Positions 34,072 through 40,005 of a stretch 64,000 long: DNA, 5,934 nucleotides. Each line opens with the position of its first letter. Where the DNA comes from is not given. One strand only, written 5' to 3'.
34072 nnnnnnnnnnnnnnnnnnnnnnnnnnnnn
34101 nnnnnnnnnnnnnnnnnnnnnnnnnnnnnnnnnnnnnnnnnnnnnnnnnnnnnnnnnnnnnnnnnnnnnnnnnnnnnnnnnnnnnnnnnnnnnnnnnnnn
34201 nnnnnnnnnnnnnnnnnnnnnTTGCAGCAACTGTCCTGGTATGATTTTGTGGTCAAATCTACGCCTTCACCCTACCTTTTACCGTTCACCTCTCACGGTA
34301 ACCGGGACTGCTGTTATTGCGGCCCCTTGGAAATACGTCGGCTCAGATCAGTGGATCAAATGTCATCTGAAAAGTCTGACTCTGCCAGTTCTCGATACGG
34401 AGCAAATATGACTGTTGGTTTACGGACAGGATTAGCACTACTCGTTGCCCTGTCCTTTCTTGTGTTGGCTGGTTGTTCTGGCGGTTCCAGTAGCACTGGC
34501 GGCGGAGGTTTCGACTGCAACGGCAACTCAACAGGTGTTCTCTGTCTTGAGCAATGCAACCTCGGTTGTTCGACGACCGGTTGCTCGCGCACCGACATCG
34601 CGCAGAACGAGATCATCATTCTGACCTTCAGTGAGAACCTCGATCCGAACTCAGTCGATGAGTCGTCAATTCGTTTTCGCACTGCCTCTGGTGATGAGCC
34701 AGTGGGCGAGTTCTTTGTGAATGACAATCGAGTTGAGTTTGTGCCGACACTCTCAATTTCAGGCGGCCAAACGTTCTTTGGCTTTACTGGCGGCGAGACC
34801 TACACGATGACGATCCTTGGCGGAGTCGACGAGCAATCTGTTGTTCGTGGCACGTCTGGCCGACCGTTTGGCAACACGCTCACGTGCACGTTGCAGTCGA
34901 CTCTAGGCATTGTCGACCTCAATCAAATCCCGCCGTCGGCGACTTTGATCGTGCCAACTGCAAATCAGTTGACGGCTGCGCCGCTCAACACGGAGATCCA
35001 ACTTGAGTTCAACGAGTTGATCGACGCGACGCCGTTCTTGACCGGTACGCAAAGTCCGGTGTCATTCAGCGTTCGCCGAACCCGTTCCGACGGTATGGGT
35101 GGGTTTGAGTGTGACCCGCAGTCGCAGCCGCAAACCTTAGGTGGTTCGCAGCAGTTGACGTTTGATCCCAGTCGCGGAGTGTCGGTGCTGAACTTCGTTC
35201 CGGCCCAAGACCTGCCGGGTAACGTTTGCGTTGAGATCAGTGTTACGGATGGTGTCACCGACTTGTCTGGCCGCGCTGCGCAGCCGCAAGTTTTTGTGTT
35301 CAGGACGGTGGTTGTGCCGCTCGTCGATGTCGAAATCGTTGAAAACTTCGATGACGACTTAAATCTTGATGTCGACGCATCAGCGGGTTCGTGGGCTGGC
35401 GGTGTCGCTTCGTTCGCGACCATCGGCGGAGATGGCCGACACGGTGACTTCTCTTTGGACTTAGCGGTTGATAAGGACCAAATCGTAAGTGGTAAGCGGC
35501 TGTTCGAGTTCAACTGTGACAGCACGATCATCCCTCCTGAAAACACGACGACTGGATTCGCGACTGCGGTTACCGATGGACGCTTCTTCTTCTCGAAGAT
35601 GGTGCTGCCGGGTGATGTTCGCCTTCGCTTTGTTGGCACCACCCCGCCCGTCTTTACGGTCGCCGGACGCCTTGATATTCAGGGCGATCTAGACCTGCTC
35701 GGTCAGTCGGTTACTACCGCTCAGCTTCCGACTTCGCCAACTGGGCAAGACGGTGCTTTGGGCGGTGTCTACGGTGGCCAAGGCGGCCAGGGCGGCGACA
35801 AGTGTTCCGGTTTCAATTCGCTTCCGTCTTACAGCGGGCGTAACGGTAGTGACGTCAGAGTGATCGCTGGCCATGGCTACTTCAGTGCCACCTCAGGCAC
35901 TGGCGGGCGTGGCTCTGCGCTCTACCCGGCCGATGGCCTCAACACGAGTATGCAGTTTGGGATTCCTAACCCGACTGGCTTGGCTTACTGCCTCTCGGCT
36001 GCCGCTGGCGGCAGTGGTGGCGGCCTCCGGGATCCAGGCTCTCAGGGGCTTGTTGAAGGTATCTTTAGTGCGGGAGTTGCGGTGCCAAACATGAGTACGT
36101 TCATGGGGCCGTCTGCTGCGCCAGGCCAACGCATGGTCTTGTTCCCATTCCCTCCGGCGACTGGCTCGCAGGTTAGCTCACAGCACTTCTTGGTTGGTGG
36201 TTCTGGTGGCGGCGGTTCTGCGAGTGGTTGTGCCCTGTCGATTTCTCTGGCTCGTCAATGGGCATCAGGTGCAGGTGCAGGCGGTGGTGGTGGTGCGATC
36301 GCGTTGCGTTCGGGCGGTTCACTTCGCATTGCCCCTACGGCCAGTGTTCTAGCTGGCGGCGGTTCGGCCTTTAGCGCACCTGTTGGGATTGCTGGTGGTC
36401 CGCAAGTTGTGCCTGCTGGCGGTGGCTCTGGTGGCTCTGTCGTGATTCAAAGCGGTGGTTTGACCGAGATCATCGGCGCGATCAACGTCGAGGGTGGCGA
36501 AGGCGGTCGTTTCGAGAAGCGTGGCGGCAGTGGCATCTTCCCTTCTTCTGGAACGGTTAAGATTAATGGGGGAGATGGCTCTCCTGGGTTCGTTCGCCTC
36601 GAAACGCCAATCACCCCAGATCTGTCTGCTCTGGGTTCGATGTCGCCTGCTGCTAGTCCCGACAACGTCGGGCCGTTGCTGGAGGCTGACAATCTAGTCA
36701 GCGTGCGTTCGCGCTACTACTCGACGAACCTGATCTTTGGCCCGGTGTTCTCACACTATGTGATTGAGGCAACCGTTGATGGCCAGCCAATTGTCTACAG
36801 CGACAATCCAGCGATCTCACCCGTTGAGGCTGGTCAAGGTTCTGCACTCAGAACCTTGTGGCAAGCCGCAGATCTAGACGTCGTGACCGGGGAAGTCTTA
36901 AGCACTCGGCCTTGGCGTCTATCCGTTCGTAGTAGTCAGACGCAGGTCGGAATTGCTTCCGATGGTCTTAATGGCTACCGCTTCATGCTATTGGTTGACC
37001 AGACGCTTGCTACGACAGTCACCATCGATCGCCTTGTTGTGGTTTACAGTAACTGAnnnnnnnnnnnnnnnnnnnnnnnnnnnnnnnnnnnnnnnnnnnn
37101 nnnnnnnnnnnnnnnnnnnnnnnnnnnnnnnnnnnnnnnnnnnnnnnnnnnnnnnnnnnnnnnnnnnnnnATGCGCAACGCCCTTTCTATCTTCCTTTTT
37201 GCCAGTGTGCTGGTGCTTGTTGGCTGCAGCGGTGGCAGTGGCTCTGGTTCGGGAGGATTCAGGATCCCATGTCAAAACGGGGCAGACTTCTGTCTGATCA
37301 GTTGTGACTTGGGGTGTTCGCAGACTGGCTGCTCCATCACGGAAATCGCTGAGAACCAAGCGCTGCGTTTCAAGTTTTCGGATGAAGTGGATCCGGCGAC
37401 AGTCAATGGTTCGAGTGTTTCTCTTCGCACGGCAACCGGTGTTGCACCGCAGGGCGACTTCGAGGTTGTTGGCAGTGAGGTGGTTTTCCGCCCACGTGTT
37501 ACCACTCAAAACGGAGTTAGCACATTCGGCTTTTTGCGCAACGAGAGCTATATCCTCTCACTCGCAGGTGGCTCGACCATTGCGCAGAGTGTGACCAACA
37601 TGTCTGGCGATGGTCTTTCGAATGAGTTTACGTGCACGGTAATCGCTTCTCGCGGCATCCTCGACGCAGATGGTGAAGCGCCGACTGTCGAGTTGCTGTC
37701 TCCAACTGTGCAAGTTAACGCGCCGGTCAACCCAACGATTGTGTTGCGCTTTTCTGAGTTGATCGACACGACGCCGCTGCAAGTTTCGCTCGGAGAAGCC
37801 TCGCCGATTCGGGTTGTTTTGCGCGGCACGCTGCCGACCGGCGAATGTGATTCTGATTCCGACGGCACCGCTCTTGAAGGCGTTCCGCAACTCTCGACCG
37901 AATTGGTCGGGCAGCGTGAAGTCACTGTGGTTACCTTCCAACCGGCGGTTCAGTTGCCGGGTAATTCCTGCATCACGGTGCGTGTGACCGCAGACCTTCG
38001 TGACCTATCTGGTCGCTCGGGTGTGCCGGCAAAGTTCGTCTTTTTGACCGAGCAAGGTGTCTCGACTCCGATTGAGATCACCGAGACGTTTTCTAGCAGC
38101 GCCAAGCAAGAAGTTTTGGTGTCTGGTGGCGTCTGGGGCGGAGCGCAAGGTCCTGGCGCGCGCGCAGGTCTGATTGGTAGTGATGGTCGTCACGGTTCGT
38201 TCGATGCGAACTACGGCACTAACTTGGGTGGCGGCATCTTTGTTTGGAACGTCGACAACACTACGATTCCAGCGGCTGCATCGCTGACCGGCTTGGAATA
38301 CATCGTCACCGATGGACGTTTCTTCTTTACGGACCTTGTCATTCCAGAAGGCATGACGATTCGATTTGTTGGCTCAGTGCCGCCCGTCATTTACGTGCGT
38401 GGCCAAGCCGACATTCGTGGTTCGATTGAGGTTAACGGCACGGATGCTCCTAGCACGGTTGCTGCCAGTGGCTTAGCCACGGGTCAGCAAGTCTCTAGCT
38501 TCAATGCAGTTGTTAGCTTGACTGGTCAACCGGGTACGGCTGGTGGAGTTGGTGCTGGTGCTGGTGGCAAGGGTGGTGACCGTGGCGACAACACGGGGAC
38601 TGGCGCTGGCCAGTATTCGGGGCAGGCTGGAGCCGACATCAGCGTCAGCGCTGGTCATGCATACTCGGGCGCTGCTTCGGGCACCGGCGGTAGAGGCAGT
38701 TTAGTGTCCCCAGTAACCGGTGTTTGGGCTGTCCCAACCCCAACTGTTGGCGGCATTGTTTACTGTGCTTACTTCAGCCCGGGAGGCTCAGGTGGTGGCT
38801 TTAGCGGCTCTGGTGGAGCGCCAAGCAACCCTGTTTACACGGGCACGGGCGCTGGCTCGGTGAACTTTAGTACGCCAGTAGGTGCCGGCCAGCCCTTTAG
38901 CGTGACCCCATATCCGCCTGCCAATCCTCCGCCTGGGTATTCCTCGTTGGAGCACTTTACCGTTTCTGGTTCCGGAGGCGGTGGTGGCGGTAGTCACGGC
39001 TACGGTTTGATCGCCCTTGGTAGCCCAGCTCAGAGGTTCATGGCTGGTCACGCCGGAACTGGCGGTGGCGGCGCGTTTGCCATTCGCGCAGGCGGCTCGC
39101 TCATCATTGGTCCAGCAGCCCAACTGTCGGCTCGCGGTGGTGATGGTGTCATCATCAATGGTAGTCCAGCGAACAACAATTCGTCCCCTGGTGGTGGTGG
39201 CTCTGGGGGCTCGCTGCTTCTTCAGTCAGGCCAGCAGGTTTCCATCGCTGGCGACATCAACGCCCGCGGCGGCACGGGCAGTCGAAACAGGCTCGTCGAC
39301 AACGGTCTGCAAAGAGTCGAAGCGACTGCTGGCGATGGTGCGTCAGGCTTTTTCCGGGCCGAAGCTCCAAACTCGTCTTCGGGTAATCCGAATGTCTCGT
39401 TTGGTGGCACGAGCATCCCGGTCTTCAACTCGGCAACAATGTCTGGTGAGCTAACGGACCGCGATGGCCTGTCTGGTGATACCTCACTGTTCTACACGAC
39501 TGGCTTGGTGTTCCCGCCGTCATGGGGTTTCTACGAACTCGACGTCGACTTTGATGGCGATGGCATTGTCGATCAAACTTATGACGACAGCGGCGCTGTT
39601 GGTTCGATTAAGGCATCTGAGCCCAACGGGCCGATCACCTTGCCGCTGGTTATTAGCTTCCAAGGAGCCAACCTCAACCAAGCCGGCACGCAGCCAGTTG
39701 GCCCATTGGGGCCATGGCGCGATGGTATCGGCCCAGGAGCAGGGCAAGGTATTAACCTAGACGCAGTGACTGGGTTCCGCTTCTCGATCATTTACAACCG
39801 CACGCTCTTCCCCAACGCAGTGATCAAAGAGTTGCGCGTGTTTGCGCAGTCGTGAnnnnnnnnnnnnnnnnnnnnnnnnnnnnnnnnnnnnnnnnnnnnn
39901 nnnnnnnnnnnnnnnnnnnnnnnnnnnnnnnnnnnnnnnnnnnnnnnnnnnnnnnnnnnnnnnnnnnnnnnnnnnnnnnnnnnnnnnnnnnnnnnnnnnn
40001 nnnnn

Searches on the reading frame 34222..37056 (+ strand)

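Call 4: search_protein_families(library=pfam, proteins=[window:34222-37056:+], max_evalue=0.1)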
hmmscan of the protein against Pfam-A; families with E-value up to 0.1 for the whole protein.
window:34222-37056:+ (944 aa): 1 family
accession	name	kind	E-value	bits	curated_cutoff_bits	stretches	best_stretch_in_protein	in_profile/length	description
PF13205.12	Big_5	-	1.4e-12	48.6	23.6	2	235-362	2-105/105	Bacterial Ig-like domain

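Call 6: search_protein_families(library=ncbifam, proteins=[window:34222-37056:+], max_evalue=0.1)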
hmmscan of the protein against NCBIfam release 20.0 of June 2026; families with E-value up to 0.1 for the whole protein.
window:34222-37056:+ (944 aa): 0 families

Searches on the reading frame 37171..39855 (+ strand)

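Call 4: search_protein_families(library=pfam, proteins=[window:37171-39855:+], max_evalue=0.1)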
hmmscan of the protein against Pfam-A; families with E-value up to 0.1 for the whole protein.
window:37171-39855:+ (894 aa): 1 family
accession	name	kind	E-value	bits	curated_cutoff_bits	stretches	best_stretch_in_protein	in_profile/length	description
PF13205.12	Big_5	-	1.1e-10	42.7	23.6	2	167-291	1-103/105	Bacterial Ig-like domain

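Call 6: search_protein_families(library=ncbifam, proteins=[window:37171-39855:+], max_evalue=0.1)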
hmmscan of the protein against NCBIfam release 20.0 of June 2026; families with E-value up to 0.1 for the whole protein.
window:37171-39855:+ (894 aa): 0 families
